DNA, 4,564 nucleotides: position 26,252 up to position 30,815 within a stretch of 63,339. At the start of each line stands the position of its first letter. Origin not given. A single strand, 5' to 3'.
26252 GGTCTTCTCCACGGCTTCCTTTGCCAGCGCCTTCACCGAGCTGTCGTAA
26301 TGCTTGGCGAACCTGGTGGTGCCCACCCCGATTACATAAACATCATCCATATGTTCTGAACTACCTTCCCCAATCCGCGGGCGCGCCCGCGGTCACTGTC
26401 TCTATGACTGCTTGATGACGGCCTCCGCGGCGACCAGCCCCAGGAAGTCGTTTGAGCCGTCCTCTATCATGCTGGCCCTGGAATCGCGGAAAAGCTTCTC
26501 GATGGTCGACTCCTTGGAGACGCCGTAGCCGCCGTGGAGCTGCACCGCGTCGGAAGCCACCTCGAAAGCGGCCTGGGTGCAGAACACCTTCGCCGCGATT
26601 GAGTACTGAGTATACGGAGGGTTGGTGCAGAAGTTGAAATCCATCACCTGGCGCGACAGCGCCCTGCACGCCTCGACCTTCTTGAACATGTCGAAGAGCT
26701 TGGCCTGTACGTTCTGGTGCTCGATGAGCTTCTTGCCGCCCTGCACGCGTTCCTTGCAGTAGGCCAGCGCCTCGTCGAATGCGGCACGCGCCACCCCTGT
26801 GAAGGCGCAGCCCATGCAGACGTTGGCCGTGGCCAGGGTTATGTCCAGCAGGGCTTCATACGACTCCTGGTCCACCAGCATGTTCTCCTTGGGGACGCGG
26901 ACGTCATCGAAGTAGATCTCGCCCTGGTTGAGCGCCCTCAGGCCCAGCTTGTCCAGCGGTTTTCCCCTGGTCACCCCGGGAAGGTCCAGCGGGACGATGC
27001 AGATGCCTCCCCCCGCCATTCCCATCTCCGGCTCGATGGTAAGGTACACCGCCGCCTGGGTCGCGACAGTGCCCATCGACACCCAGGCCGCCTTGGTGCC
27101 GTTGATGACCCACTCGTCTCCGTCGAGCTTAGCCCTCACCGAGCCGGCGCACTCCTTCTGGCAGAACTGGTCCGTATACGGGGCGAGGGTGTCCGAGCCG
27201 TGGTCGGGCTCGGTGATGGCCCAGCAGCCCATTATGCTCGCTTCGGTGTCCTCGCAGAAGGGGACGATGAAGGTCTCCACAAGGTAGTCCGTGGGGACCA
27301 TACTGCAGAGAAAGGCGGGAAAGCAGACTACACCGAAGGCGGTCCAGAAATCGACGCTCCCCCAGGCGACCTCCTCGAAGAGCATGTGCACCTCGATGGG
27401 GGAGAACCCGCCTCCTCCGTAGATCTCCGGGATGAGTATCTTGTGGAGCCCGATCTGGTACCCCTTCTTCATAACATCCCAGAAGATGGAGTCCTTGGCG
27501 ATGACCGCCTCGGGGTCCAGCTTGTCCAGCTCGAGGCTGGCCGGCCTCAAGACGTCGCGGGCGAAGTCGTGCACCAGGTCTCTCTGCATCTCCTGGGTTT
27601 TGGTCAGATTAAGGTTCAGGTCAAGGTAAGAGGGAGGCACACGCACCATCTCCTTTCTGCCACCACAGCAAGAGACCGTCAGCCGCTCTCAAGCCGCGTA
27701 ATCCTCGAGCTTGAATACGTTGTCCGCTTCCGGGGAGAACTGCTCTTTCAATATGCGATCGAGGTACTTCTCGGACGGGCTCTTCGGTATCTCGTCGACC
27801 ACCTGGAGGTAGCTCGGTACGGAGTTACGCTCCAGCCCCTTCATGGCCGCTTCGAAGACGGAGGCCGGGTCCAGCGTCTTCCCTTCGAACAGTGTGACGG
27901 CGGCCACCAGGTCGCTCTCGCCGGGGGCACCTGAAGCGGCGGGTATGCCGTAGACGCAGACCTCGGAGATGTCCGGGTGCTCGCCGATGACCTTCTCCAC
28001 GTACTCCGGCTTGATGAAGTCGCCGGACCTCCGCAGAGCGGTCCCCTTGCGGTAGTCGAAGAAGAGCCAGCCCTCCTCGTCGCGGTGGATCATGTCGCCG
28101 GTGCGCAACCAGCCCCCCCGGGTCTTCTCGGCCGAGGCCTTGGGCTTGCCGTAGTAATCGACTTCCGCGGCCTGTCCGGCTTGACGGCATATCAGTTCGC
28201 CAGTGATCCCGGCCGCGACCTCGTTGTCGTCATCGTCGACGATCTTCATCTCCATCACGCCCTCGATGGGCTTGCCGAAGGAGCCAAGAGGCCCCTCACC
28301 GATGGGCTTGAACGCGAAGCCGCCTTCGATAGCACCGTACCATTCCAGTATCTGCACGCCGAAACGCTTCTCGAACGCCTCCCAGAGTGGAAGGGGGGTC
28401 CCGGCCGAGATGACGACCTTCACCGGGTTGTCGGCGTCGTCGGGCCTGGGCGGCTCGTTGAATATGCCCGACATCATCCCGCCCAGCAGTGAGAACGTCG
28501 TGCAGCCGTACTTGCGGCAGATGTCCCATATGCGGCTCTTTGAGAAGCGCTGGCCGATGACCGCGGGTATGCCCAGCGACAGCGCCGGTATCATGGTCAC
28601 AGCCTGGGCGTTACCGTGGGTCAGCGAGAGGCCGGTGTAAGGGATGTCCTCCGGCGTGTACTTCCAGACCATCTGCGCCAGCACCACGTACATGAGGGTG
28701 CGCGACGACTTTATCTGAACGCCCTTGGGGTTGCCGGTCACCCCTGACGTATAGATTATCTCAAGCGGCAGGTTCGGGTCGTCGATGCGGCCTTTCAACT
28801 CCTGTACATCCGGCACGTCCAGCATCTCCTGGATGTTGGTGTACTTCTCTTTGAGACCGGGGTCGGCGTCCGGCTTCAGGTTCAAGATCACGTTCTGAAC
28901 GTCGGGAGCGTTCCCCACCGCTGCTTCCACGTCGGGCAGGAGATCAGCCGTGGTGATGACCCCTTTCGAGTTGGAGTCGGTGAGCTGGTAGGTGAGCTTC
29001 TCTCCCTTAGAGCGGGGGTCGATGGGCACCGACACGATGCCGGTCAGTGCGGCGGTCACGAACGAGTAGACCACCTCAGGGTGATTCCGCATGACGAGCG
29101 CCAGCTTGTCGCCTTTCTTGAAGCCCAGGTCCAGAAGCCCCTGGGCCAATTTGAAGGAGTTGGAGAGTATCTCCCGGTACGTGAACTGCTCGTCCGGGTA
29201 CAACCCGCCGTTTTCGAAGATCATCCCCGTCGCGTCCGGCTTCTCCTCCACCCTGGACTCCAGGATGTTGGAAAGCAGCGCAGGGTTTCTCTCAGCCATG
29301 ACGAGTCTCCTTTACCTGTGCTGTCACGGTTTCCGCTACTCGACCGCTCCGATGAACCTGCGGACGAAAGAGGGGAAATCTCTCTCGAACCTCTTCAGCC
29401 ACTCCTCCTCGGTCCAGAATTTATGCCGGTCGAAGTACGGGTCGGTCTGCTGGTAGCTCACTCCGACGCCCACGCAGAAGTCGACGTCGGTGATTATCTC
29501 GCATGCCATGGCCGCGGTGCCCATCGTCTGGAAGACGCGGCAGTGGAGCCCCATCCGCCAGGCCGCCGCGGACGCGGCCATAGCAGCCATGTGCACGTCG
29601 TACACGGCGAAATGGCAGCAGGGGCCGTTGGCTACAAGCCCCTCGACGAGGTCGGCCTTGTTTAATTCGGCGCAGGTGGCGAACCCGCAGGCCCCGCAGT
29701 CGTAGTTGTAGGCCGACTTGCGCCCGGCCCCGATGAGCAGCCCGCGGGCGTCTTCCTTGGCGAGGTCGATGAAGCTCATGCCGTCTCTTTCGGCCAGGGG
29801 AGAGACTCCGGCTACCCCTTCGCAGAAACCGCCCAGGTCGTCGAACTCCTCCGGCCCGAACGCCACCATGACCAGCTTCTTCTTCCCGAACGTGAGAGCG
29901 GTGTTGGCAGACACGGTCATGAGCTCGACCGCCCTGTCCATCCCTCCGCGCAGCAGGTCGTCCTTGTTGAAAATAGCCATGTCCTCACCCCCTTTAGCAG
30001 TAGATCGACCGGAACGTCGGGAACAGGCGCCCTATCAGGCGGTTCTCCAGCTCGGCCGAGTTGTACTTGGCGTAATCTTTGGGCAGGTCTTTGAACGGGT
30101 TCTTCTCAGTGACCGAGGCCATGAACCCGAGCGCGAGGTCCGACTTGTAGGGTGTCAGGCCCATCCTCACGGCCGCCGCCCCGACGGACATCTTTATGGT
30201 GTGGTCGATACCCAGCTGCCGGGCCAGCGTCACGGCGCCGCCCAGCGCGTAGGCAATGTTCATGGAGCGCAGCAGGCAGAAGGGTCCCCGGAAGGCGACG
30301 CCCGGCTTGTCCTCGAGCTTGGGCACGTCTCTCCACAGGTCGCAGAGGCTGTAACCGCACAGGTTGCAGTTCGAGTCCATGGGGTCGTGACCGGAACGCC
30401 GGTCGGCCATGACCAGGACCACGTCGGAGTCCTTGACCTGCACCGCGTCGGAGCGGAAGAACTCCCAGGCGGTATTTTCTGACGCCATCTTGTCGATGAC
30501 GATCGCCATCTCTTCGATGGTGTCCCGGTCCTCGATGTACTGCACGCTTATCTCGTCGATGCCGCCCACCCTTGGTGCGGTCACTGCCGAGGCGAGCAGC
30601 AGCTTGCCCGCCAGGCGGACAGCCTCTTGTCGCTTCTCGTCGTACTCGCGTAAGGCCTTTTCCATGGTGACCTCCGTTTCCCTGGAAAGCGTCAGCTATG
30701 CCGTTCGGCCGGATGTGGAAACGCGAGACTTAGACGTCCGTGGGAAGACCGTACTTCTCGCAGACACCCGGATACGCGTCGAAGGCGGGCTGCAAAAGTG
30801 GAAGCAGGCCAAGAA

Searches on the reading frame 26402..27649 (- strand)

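Call 47: search_protein_families(library=pfam, proteins=[window:26402-27649:-], max_evalue=0.00001)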
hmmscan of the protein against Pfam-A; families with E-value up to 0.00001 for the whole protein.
window:26402-27649:- (415 aa): 5 families
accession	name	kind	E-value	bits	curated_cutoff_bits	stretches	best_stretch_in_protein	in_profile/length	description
PF00441.29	Acyl-CoA_dh_1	-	2.8e-30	105.9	22.4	1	276-411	15-149/150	Acyl-CoA dehydrogenase, C-terminal domain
PF02770.24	Acyl-CoA_dh_M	-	1.1e-16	61.1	33.3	1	142-250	1-97/97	Acyl-CoA dehydrogenase, middle domain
PF08028.16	Acyl-CoA_dh_2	-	1.1e-13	52.1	22.7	1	278-392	2-125/134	Acyl-CoA dehydrogenase, C-terminal domain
PF02771.21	Acyl-CoA_dh_N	-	3.5e-10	40.7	22.9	1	16-107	1-84/113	Acyl-CoA dehydrogenase, N-terminal domain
PF22924.1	ACOX_C_alpha1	-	5.5e-06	26.7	27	0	289-410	21-167/169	Acyl-CoA oxidase, C-alpha1 domain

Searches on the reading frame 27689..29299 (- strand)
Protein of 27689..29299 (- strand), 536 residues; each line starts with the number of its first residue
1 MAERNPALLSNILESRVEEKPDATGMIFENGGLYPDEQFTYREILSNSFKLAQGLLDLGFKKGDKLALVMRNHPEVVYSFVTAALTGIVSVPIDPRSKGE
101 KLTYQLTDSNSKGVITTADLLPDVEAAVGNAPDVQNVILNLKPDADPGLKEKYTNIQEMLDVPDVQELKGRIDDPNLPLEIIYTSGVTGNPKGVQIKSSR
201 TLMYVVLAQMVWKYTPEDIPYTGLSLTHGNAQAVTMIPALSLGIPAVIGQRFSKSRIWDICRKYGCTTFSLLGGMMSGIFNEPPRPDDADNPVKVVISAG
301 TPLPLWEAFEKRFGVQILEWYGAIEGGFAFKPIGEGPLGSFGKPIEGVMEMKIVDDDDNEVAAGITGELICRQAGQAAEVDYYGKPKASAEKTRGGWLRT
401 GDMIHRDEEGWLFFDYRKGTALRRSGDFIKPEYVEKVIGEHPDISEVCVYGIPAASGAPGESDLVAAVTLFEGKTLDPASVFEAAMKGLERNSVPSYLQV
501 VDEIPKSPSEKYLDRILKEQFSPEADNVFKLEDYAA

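Call 47: search_protein_families(library=pfam, proteins=[window:27689-29299:-], max_evalue=0.00001)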
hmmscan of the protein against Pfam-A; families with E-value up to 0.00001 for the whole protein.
window:27689-29299:- (536 aa): 2 families
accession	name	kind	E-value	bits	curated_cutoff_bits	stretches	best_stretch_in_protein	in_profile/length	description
PF00501.34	AMP-binding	-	9.6e-58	196.2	29.9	1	14-375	2-378/384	AMP-binding enzyme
PF13193.12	AMP-binding_C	-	1.8e-09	38.8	24.5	1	434-511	2-76/76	AMP-binding enzyme C-terminal domain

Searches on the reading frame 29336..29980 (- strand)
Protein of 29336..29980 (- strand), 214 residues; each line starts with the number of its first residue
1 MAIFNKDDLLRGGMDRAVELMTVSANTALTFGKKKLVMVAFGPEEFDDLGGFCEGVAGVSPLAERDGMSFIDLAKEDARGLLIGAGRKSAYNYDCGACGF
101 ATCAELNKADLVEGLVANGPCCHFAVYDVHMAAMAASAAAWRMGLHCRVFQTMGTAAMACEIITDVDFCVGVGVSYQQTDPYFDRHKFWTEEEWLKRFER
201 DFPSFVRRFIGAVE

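Call 47: search_protein_families(library=pfam, proteins=[window:29336-29980:-], max_evalue=0.00001)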
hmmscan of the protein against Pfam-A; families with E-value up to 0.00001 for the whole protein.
window:29336-29980:- (214 aa): 1 family
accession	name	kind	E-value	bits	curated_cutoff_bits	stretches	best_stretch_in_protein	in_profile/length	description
PF09918.14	DUF2148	-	5.7e-16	58.7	25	1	119-185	2-68/68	Uncharacterized protein containing a ferredoxin domain (DUF2148)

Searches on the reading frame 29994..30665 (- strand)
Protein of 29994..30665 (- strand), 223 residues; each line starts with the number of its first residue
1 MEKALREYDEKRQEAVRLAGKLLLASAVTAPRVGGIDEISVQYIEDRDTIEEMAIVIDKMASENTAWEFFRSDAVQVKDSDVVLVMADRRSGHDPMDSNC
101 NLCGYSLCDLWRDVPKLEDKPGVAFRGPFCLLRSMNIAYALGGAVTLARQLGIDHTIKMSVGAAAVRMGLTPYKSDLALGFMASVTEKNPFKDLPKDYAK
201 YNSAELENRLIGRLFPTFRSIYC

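Call 47: search_protein_families(library=pfam, proteins=[window:29994-30665:-], max_evalue=0.00001)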
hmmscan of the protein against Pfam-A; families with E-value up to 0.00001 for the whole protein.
window:29994-30665:- (223 aa): 1 family
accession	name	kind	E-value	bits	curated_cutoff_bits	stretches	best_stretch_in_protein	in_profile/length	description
PF09918.14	DUF2148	-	4.8e-15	55.7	25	1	127-193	2-67/68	Uncharacterized protein containing a ferredoxin domain (DUF2148)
